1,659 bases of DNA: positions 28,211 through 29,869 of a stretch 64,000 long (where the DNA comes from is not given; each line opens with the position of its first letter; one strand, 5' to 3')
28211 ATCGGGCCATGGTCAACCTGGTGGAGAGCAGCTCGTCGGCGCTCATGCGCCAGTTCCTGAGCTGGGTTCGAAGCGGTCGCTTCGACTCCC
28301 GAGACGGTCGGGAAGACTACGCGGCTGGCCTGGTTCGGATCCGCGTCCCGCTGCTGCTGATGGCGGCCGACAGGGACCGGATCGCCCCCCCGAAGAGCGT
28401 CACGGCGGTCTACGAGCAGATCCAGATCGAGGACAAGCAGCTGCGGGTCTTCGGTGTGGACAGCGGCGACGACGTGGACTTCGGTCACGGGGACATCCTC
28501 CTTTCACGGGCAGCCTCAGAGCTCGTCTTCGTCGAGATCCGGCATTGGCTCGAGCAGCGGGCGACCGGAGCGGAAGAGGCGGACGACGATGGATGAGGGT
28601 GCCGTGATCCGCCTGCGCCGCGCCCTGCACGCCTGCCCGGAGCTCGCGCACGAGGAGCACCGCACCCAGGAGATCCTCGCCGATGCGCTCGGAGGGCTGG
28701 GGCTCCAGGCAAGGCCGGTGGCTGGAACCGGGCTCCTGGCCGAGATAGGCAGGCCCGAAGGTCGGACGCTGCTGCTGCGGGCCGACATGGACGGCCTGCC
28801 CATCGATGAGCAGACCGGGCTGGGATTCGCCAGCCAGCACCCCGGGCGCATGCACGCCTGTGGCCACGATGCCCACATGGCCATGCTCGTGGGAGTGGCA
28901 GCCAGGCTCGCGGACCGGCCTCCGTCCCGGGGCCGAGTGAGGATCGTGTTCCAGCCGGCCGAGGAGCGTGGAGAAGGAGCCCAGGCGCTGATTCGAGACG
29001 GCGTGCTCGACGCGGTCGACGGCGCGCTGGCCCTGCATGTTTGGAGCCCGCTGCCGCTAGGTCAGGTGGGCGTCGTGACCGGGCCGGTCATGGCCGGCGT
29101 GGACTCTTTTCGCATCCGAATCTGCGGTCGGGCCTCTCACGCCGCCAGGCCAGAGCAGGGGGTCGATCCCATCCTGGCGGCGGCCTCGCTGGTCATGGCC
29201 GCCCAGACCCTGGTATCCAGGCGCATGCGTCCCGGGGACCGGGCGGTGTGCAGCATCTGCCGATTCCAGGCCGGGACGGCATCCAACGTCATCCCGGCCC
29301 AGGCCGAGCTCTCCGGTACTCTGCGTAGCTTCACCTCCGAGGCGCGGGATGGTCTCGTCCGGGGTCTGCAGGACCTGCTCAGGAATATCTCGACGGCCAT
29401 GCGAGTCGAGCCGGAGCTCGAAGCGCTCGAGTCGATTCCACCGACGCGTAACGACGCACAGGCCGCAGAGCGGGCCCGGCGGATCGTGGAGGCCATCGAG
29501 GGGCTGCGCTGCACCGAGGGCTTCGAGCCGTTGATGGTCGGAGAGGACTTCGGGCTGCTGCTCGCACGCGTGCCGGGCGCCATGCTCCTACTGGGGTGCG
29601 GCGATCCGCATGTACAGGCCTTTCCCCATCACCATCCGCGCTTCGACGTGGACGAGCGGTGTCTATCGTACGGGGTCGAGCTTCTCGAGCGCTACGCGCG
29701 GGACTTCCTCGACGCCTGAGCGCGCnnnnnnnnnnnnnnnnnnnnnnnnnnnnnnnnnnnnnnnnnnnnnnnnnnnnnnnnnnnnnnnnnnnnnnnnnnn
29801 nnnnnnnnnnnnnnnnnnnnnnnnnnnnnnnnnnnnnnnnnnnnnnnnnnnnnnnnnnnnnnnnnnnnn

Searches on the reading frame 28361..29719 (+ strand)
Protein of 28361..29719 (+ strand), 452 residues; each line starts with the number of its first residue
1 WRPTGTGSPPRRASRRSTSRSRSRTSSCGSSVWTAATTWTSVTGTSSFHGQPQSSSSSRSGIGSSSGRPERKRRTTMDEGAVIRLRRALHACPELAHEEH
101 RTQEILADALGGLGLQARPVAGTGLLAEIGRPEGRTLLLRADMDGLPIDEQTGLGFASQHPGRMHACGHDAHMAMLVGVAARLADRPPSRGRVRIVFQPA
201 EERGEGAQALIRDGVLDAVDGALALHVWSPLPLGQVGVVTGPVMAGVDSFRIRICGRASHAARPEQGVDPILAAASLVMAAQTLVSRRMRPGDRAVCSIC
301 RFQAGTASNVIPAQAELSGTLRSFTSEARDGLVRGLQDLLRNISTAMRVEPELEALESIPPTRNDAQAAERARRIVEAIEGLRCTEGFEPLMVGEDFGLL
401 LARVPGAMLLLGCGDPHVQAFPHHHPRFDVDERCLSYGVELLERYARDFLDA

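Call 56: search_protein_families(library=pfam, proteins=[window:28361-29719:+], max_evalue=0.00001)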
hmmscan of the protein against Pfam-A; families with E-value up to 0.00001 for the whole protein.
window:28361-29719:+ (452 aa): 2 families
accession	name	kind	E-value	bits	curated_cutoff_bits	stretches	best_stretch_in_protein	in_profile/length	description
PF01546.33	Peptidase_M20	-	2.6e-37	129.2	24.6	1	138-447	1-205/206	Peptidase family M20/M25/M40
PF07687.19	M20_dimer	-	2.4e-11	43.9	21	1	246-342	5-101/107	Peptidase dimerisation domain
